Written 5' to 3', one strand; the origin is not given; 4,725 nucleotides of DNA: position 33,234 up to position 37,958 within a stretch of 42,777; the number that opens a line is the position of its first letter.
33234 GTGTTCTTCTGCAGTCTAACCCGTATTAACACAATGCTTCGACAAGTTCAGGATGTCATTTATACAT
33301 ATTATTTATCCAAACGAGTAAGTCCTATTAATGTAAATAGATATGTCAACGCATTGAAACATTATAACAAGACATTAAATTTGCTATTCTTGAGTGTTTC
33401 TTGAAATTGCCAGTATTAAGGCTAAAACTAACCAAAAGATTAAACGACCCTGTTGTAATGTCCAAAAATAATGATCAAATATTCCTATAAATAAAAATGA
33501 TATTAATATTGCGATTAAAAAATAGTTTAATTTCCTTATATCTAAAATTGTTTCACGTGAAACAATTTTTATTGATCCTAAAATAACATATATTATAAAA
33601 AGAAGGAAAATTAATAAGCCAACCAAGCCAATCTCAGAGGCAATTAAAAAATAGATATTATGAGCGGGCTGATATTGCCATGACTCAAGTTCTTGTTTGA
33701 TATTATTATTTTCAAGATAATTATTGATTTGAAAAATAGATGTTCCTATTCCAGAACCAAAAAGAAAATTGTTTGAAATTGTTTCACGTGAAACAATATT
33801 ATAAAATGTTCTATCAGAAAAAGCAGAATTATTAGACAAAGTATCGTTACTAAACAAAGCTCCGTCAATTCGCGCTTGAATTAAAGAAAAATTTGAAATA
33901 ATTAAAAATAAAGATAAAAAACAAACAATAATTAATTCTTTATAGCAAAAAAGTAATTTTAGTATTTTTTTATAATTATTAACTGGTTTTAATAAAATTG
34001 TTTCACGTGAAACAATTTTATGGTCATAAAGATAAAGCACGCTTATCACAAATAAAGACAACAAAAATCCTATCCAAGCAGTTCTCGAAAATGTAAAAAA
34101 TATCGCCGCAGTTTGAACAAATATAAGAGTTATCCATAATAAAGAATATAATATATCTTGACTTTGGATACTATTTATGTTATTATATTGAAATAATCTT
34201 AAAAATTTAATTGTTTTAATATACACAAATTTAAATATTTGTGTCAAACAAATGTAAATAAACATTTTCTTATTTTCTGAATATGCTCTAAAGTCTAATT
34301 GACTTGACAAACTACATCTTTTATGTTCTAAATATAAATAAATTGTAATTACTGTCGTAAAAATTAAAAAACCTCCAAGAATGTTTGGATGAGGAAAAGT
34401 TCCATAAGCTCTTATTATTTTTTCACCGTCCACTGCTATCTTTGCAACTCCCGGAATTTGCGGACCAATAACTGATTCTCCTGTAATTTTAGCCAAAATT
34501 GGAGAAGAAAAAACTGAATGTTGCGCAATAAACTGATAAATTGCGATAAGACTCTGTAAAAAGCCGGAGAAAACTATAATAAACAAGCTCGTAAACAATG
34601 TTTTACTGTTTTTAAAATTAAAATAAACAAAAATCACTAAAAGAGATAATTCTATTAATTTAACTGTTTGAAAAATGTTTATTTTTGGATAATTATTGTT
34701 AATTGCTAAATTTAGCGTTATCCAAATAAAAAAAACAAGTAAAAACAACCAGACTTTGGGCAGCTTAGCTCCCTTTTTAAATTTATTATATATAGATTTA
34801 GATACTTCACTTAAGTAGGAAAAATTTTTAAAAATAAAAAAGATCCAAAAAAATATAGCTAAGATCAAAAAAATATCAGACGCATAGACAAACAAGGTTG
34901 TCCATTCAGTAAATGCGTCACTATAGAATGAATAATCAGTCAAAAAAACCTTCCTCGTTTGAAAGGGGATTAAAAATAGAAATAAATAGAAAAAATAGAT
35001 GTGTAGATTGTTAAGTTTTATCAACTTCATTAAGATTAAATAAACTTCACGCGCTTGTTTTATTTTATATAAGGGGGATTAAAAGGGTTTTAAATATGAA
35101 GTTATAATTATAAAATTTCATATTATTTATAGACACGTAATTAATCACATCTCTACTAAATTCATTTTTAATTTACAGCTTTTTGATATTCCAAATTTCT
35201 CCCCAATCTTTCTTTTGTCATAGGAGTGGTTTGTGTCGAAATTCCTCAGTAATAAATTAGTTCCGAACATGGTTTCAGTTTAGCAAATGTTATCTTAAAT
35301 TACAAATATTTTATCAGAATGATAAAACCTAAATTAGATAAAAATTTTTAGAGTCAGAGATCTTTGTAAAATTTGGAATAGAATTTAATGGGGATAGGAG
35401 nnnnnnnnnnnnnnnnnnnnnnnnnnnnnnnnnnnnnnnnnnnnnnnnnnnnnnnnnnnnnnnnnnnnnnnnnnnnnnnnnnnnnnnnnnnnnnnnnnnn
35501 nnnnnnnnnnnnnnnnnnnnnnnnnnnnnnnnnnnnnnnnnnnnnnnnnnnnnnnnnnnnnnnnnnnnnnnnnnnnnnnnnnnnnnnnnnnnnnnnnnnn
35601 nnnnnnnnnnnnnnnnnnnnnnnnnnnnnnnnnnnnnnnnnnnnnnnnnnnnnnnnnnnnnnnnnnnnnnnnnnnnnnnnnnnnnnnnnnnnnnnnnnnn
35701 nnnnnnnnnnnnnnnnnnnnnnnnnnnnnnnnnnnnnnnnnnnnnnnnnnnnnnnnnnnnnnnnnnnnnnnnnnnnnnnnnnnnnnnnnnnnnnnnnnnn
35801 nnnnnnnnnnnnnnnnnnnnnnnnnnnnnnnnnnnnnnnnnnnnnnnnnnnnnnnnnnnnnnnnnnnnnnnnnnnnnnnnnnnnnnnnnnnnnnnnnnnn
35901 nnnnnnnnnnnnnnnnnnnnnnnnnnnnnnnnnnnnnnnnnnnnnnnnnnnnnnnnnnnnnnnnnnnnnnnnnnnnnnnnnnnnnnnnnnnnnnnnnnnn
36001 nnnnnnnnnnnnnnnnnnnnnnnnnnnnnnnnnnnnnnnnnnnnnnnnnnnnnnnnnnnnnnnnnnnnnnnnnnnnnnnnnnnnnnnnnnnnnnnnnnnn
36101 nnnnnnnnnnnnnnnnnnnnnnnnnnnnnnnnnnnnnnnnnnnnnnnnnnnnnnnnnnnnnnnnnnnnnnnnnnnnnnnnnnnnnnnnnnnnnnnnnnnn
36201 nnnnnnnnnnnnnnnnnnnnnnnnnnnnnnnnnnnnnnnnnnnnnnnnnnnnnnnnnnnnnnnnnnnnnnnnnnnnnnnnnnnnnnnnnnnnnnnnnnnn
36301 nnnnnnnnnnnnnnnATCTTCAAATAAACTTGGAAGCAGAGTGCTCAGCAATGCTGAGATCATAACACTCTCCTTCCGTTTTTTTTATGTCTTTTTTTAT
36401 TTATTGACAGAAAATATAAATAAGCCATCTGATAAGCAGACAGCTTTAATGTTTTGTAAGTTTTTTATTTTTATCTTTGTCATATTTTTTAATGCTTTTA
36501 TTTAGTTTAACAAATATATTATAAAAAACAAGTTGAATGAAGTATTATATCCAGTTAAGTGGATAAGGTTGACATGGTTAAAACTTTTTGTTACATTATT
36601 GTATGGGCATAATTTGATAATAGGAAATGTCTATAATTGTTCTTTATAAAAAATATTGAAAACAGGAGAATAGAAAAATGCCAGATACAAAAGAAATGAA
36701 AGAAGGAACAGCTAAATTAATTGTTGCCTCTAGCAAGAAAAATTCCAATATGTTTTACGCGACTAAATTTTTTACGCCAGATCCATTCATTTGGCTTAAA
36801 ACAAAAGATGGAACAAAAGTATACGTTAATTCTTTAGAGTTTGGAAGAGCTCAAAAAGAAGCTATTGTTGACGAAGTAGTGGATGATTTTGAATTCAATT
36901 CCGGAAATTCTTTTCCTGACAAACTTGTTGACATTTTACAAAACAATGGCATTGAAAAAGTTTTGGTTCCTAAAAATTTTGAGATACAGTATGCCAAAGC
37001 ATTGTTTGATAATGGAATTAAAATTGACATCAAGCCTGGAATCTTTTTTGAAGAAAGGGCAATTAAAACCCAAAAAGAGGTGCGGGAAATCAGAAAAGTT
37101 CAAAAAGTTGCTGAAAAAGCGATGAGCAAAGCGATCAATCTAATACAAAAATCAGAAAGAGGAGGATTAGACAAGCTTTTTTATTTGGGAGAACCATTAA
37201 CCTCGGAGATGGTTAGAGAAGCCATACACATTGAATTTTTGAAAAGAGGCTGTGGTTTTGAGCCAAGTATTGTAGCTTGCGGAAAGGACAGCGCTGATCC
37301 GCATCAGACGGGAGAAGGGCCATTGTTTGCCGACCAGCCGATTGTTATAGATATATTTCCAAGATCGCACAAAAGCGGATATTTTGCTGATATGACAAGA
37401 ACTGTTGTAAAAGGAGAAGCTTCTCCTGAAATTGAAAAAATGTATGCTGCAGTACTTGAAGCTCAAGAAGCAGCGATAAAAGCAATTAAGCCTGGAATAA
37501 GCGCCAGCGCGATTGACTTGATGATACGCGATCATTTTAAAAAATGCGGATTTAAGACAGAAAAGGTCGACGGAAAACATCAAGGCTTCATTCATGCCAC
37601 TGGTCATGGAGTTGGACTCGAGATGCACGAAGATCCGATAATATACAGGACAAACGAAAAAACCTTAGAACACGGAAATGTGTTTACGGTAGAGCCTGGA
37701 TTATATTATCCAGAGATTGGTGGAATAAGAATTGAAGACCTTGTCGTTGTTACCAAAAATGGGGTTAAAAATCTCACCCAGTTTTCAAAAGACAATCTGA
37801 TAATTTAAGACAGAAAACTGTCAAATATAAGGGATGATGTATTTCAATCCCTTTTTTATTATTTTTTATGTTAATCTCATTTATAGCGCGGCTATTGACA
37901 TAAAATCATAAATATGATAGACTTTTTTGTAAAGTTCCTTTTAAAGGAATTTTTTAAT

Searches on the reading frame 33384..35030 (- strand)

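Call 41: search_protein_families(library=pfam, proteins=[window:33384-35030:-], max_evalue=0.001)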
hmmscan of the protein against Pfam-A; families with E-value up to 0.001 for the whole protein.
window:33384-35030:- (548 aa): 1 family
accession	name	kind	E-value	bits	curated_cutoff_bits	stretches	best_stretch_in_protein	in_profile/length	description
PF04932.20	Wzy_C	-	3.6e-16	59.7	31.7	1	304-476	4-149/149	O-Antigen ligase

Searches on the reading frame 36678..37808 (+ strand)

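Call 41: search_protein_families(library=pfam, proteins=[window:36678-37808:+], max_evalue=0.001)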
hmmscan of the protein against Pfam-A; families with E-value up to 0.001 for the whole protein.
window:36678-37808:+ (376 aa): 1 family
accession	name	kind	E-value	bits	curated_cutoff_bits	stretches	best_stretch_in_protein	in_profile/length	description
PF00557.29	Peptidase_M24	-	5.9e-53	180.2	23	1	137-360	2-208/208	Metallopeptidase family M24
